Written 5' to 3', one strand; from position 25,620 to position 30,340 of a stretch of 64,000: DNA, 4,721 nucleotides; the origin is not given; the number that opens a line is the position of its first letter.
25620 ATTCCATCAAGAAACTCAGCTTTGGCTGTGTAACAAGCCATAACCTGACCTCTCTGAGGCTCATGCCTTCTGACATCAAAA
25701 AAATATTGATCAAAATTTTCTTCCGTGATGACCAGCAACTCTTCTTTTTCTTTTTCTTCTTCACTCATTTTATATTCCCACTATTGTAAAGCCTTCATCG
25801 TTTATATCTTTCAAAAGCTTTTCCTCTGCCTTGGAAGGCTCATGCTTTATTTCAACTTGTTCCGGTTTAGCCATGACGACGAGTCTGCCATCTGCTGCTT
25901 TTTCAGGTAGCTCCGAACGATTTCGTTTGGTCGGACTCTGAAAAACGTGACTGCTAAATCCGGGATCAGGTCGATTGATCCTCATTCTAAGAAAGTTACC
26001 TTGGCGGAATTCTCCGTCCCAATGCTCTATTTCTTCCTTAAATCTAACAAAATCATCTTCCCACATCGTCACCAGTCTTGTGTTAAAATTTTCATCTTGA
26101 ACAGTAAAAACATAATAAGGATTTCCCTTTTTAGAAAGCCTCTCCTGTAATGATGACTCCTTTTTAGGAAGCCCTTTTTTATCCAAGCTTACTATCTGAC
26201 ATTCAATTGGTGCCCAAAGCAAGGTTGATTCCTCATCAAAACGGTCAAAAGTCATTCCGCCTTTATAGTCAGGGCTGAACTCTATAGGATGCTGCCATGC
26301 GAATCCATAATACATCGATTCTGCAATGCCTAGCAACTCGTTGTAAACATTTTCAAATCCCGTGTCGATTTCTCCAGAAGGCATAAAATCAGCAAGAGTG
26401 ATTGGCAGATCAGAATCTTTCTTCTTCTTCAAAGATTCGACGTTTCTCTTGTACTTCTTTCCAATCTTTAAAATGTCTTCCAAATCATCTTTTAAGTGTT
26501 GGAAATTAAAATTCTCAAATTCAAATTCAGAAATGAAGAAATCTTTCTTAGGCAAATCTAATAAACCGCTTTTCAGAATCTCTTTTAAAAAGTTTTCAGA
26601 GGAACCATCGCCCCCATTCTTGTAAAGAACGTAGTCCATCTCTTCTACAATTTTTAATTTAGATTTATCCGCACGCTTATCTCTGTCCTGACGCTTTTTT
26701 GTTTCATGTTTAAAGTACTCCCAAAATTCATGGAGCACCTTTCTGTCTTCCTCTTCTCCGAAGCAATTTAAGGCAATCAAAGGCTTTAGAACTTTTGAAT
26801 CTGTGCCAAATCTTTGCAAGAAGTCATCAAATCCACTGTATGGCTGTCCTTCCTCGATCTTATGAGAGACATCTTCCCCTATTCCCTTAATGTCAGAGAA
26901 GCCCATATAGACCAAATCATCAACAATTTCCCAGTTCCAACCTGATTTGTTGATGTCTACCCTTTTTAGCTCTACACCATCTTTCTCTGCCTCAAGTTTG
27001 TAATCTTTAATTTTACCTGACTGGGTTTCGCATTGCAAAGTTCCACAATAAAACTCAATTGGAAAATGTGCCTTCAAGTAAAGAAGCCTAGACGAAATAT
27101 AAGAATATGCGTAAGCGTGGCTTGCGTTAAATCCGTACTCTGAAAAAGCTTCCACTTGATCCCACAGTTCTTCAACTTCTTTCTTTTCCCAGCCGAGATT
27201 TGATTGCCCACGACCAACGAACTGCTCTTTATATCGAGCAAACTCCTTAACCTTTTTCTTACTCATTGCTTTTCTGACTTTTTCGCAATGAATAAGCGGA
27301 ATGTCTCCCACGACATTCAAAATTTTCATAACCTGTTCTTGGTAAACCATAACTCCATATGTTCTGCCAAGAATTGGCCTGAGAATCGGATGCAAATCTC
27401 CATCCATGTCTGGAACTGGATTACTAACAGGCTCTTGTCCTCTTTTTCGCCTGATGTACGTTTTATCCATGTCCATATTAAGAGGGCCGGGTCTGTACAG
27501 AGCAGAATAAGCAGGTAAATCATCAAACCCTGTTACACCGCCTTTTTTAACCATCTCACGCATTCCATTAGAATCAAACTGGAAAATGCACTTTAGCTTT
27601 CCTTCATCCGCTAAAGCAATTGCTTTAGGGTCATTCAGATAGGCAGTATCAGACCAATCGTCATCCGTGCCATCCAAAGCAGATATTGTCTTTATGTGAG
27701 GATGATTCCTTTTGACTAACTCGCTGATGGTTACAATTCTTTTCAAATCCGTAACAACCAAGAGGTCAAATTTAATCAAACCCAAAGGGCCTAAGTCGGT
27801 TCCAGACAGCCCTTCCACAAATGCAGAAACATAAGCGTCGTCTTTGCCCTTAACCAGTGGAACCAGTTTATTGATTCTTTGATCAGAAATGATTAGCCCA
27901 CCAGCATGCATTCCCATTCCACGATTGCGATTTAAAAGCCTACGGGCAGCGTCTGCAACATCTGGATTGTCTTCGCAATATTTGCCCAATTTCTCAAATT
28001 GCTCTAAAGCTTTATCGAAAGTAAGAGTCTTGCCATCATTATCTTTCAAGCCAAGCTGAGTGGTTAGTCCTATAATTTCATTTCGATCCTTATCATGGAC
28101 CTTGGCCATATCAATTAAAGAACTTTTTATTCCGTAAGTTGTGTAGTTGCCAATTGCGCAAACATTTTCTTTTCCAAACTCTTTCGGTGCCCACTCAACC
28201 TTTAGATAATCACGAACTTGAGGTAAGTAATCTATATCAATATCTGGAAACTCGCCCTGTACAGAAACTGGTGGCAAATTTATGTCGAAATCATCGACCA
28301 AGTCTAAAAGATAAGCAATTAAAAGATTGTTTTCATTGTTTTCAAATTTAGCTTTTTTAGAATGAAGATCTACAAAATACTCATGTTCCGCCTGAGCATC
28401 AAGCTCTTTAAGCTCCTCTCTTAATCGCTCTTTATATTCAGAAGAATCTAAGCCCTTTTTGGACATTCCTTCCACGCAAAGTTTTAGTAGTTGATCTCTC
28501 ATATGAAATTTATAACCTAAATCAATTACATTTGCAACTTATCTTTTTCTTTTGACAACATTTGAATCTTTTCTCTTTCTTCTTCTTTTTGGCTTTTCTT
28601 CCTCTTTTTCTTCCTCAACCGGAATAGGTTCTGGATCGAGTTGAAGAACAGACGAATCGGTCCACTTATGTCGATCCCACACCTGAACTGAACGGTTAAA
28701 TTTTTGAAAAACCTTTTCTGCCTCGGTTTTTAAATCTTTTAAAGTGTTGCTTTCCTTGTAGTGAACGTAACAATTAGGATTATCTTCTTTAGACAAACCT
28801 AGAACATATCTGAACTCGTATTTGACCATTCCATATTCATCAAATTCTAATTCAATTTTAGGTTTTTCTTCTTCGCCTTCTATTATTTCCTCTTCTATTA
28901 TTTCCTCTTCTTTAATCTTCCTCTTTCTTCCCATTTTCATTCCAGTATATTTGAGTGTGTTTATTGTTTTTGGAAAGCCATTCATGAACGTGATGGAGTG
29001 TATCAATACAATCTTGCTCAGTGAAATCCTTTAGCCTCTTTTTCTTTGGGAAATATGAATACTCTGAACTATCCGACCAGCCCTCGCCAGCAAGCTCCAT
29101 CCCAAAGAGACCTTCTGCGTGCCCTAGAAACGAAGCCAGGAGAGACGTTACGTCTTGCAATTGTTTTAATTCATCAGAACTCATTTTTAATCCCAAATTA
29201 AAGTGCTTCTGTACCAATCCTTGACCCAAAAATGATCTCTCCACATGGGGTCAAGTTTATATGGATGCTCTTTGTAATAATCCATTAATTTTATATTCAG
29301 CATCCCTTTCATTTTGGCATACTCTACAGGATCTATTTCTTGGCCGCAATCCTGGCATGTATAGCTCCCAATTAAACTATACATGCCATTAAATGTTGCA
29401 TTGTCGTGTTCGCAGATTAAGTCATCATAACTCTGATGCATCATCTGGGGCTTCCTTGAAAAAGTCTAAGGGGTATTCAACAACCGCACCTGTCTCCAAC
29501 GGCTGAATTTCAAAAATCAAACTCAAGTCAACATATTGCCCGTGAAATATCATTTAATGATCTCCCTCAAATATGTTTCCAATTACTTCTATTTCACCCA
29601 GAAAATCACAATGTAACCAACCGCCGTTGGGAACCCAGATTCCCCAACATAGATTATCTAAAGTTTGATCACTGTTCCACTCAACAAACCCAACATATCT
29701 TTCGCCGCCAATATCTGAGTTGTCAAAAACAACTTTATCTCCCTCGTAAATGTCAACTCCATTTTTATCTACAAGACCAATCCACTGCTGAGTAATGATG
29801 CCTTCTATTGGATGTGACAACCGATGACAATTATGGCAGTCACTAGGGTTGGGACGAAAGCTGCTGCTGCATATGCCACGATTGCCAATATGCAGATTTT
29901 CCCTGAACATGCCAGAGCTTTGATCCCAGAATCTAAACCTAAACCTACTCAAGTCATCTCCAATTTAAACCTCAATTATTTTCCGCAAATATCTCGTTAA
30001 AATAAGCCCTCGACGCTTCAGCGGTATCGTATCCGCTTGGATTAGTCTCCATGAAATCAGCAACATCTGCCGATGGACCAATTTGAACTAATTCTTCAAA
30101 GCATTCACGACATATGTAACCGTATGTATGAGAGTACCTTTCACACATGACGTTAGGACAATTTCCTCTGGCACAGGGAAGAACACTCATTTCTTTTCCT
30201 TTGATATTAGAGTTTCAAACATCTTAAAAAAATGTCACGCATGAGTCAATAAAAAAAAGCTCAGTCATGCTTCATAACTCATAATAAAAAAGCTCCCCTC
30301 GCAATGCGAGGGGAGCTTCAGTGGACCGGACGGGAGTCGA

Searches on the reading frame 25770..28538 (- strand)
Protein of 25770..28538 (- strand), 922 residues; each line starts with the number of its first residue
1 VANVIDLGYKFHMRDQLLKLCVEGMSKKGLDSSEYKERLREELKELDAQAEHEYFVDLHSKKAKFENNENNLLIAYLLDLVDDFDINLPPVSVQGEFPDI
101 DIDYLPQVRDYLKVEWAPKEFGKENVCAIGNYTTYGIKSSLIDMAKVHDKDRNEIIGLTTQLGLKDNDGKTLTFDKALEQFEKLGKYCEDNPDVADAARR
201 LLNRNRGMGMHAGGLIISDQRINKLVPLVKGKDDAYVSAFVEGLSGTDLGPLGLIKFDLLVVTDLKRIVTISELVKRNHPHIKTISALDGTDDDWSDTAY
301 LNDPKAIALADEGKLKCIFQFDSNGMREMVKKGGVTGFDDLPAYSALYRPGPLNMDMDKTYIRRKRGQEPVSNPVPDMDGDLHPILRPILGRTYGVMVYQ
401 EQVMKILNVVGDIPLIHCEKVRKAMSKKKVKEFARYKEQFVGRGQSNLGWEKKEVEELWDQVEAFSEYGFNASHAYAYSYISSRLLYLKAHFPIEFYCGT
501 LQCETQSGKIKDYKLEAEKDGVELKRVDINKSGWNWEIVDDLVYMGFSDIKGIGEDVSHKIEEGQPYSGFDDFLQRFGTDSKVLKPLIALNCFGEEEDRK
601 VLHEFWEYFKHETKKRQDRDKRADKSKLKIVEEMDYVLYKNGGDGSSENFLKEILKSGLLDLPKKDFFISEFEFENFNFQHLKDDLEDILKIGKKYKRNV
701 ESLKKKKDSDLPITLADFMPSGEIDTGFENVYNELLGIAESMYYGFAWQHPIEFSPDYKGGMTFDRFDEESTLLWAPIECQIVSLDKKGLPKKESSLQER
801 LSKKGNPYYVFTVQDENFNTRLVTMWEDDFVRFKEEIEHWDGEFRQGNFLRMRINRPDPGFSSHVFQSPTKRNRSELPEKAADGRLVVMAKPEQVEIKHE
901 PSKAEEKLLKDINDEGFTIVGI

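Call 6: search_protein_families(library=pfam, proteins=[window:25770-28538:-], max_evalue=0.01)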
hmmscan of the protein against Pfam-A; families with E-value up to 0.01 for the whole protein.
window:25770-28538:- (922 aa): 4 families
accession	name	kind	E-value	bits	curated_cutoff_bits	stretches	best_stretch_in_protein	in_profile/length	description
PF17657.6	DNA_pol3_finger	-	1.3e-39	135.6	22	1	298-445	24-163/166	Bacterial DNA polymerase III alpha subunit finger domain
PF07733.18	DNA_pol3_alpha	-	7.5e-22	78.6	23.9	1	96-260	100-259/260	Bacterial DNA polymerase III alpha NTPase domain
PF14579.12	HHH_6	-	9.5e-13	48.6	25.6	1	521-596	1-83/90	Helix-hairpin-helix motif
PF23852.1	DUF7215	-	0.004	17.7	27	1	446-468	3-25/47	Family of unknown function (DUF7215)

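Call 9: search_dna_similar(query=window:25770-28502:-, collection=phages, mode=protein, max_rows=30)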
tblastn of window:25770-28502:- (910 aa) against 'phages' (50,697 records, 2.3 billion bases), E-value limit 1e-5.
Records with a match: 1250; places in all: 1250; records where one place covers at least 80% of the query: 0.
Best place of each record, by identity: <60% 1250.
By first word of the organism name: Pseudomonas 302; Mycobacterium 279; Streptomyces 211; Gordonia 132; Bacillus 52; Bacteriophage 36; Microbacterium 36; Escherichia 31; Rhodococcus 22; Corynebacterium 15; and 47 more.
By host as written in the record: Mycobacterium smegmatis mc2 155 203; Pseudomonas aeruginosa 118; - 86; Pseudomonas aeruginosa PAO1 86; Streptomyces griseus ATCC 10137 81; Gordonia terrae 3612 65; Streptomyces lividans JI 1326 44; Mycobacterium smegmatis mc#155 37; and 181 more.
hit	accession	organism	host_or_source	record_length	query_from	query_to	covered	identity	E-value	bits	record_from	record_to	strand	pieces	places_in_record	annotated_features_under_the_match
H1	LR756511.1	uncultured phage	metagenomic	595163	61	888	75%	44.7%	1e-138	540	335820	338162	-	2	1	record has no annotation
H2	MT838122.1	Bacteriophage sp.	human fecal samples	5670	85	587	55%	33.8%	6e-52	204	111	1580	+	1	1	record has no annotation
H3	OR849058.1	Listeria phage LM 4-14-1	Listeria monocytogenes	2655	61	583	57%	30.9%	1e-47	189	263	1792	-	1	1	record has no annotation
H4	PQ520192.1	Enterococcus phage IME_EF3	-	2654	85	583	55%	31.5%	1e-49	194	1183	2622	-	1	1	record has no annotation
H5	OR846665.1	Enterococcus phage Efs 1-1-1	Enterococcus faecalis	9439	85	583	55%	31.5%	1e-48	194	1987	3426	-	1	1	record has no annotation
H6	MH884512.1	Bacillus phage vB_BpsS-140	Bacillus pseudalcaliphilus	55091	61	601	59%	29.0%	2e-28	130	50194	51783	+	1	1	none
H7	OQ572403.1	Pseudomonas phage Y1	Pseudomonas aeruginosa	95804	61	564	55%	31.2%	4e-42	174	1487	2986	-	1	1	record has no annotation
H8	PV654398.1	Streptomyces phage Riptide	Streptomyces mirabilis NRRL B-2400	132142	82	598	57%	30.2%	4e-39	164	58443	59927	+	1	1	76: DnaE-like DNA polymerase III alpha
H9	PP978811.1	Streptomyces phage Anedea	Streptomyces mirabilis NRRL B-2400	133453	82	598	57%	30.2%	9e-39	163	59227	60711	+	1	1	78: DnaE-like DNA polymerase III alpha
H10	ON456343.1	Streptomyces phage Stigma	Streptomyces griseus ATCC 10137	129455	82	597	57%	30.2%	3e-33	145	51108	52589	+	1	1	60: DnaE-like DNA polymerase III alpha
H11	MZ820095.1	Streptomyces phage Karp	Streptomyces viridochromogenes DSM40736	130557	82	597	57%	30.2%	3e-33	145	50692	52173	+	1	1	59: DnaE-like DNA polymerase III alpha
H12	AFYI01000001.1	Salmonella enterica subsp. enterica serovar Infantis str. ...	Homo sapiens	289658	61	581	57%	29.8%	1e-35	153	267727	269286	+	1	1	DNA polymerase III subunit alpha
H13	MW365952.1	Streptomyces phage Belfort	Streptomyces viridochromogenes DSM40736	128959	82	597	57%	30.1%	8e-33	144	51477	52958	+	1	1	62: DnaE-like DNA polymerase III alpha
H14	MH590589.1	Streptomyces phage SparkleGoddess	Streptomyces griseus ATCC 10137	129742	82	597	57%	30.1%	8e-33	144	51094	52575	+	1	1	61: DnaE-like DNA polymerase III alpha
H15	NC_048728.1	Streptomyces phage Comrade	Streptomyces griseus ATCC 10137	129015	82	597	57%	30.1%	8e-33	144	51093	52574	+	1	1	61: DNA polymerase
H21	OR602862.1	Moorella phage MTATph1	Moorella thermoacetica DSM 103132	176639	84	586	55%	30.7%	5e-48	192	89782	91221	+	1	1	DNA polymerase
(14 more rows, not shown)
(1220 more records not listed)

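Call 11: get_annotated_region(hit=H1, flank=6000)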
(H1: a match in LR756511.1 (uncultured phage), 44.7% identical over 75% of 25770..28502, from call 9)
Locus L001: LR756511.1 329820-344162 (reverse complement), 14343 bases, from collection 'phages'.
description: uncultured phage genome assembly, chromosome: 1.
organism: uncultured phage (NCBI taxid 278008)
taxonomy: Viruses; environmental samples
host: -; source: metagenomic; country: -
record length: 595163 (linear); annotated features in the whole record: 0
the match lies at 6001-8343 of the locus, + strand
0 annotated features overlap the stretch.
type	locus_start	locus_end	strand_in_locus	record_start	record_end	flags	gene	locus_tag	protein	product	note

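Call 53: get_annotated_region(hit=H21, flank=4000)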
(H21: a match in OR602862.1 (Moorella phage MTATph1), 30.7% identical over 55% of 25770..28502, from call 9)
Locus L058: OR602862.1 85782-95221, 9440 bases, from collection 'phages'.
description: Moorella phage MTATph1, complete genome.
organism: Moorella phage MTATph1 (NCBI taxid 3090776)
taxonomy: Viruses; Duplodnaviria; Heunggongvirae; Uroviricota; Caudoviricetes
host: Moorella thermoacetica DSM 103132; source: -; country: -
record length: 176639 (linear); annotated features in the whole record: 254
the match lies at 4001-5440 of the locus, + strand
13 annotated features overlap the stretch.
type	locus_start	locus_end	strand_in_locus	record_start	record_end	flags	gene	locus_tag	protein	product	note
CDS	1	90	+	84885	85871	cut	-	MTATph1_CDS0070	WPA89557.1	protease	-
CDS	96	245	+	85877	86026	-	-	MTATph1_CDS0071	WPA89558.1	hypothetical protein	-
CDS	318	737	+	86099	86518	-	-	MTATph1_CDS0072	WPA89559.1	hypothetical protein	-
CDS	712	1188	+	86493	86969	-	-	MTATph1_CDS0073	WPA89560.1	RuvC-like Holliday junction resolvase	-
CDS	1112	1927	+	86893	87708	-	-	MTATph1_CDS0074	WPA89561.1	transcriptional regulator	-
CDS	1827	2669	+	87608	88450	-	-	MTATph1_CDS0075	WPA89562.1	CRISPR/Cas system associated protein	-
CDS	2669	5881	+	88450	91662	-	-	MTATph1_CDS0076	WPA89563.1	DNA polymerase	-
CDS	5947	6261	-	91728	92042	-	-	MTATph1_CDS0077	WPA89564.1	hypothetical protein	-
CDS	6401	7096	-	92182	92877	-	-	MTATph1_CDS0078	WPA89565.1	hypothetical protein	-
CDS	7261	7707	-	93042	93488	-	-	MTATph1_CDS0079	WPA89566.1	hypothetical protein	-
CDS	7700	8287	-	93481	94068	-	-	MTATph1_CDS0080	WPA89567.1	hypothetical protein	-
CDS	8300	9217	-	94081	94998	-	-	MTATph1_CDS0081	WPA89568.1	integrase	-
tRNA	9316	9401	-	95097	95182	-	trnF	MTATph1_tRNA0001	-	tRNA-Phe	-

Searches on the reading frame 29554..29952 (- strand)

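Call 22: search_protein_families(library=pfam, proteins=[window:29554-29952:-], max_evalue=0.01)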
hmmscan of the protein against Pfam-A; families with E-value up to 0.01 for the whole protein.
window:29554-29952:- (132 aa): 1 family
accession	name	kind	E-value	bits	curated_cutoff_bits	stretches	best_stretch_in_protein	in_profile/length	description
PF09643.15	YopX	-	1.1e-09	38.8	22.4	1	6-129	2-122/128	YopX protein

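Call 23: search_protein_families(library=phrogs, proteins=[window:29554-29952:-], max_evalue=0.001)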
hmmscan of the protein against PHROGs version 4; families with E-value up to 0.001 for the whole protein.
window:29554-29952:- (132 aa): 1 family
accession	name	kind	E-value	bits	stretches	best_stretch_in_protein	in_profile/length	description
phrog_98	-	unknown function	2.8e-15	57.4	1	1-129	25-145/208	-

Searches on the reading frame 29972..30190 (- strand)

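Call 22: search_protein_families(library=pfam, proteins=[window:29972-30190:-], max_evalue=0.01)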
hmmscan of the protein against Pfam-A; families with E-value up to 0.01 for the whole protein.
window:29972-30190:- (72 aa): 0 families

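Call 23: search_protein_families(library=phrogs, proteins=[window:29972-30190:-], max_evalue=0.001)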
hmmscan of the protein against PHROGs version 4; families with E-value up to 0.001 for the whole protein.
window:29972-30190:- (72 aa): 1 family
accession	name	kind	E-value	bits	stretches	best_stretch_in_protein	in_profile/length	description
phrog_22735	-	unknown function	1.2e-18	68.2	1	1-53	1-53/72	-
